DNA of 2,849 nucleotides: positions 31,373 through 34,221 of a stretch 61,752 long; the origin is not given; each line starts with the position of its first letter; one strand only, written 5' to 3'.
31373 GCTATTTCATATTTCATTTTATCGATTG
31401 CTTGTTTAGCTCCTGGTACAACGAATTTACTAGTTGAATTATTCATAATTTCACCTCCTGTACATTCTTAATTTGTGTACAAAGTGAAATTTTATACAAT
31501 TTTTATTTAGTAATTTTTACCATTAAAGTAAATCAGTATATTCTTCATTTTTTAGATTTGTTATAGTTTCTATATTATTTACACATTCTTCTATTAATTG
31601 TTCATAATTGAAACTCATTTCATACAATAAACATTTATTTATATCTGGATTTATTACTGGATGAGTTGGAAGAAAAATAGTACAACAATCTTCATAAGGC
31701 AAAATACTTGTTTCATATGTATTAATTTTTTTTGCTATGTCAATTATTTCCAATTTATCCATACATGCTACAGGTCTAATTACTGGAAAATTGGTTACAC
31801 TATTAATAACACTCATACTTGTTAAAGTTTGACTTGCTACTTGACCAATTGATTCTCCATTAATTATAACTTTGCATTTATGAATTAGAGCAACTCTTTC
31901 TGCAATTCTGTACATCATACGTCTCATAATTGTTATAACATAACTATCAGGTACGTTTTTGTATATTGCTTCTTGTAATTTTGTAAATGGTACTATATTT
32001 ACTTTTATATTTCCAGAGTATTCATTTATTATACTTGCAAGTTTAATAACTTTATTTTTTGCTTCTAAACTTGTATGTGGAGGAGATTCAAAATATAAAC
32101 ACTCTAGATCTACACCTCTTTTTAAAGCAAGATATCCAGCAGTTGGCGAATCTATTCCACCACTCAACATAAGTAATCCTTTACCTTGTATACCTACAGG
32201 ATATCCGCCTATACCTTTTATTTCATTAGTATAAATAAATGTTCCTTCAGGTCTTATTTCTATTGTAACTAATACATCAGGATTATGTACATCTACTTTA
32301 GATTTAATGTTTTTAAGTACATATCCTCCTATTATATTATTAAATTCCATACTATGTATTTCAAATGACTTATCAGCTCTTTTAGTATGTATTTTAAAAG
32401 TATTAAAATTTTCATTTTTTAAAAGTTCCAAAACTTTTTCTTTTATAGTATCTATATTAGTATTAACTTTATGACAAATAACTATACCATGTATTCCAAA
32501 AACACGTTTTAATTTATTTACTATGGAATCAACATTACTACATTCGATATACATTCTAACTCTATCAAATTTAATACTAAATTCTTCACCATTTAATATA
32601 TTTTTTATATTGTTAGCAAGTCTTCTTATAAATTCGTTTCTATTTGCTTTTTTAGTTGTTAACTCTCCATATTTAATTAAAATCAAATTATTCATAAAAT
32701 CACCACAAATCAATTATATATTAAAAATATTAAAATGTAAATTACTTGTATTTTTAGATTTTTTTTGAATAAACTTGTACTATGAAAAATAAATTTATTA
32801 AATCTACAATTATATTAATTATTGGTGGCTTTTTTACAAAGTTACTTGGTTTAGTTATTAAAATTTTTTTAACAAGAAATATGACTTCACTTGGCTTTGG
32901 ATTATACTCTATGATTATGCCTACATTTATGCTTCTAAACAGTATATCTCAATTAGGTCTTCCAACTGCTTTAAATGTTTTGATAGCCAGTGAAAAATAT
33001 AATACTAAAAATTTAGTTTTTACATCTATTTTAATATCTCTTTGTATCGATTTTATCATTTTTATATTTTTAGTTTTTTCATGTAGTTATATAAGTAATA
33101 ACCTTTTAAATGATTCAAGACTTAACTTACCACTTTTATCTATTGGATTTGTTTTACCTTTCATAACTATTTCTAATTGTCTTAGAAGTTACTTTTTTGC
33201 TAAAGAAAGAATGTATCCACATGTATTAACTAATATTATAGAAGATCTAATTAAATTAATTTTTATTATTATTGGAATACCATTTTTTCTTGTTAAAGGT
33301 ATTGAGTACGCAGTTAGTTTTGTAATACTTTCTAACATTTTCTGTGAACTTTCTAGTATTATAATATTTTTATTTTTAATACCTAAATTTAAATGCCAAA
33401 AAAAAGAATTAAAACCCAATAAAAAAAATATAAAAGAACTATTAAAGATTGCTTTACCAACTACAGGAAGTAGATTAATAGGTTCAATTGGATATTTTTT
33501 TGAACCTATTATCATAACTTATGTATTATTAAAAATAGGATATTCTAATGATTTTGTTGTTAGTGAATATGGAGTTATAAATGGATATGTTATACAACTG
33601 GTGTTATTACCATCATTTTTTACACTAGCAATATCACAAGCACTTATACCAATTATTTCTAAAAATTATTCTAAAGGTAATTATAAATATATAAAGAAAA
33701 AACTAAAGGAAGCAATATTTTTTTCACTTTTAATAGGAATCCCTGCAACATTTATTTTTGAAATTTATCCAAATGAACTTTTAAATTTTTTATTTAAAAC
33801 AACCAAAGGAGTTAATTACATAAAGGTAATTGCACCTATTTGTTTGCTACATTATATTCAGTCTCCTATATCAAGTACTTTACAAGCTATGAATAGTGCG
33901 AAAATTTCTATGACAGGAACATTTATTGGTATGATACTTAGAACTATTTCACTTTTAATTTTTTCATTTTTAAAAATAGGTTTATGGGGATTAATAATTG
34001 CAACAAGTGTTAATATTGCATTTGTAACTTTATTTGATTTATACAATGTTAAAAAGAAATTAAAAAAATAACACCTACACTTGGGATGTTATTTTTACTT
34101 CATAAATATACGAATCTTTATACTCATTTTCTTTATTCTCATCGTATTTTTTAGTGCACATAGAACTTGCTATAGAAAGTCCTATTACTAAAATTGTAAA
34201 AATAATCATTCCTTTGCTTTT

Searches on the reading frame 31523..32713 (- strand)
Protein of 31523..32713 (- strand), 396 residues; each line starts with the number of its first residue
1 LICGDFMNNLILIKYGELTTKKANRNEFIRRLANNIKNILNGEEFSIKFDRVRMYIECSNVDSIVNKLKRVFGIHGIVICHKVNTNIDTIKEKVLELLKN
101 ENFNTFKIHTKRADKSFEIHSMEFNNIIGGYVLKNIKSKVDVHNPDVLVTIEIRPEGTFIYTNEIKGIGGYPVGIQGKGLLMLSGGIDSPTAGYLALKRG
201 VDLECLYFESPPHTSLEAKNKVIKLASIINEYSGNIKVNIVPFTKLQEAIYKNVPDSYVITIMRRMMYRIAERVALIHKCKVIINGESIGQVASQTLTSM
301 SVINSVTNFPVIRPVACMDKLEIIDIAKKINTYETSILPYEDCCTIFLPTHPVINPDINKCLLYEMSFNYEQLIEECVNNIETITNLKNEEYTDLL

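Call 78: search_protein_families(library=pfam, proteins=[window:31523-32713:-], max_evalue=0.001)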
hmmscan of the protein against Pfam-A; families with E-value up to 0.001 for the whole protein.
window:31523-32713:- (396 aa): 4 families
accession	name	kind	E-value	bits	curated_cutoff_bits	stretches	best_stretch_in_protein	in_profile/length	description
PF02568.20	ThiI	-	5.4e-62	209.4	20.5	1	174-362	1-189/197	Thiamine biosynthesis protein (ThiI)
PF22025.1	ThiI_fer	-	8.1e-20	71.5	25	1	11-77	2-71/72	ThiI ferredoxin-like domain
PF02926.22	THUMP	-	1.7e-19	70.5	20.6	1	85-162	2-83/84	THUMP domain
PF06508.19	QueC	-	0.00028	20.9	22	0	180-224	3-49/210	Queuosine biosynthesis protein QueC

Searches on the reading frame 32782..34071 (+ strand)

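Call 78: search_protein_families(library=pfam, proteins=[window:32782-34071:+], max_evalue=0.001)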
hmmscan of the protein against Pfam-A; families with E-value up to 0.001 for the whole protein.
window:32782-34071:+ (429 aa): 4 families
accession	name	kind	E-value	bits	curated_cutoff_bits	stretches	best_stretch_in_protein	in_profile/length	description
PF01943.22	Polysacc_synt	-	9.7e-33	114.2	28.2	1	6-295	2-273/274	Polysaccharide biosynthesis protein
PF01554.23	MatE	-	8.3e-11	42.3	24.9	1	270-389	34-157/161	MatE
PF03023.19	MurJ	-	1.6e-08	34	27.4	1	193-428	171-404/451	Lipid II flippase MurJ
PF13440.11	Polysacc_synt_3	-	4.3e-07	29.9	23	1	30-338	2-284/293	Polysaccharide biosynthesis protein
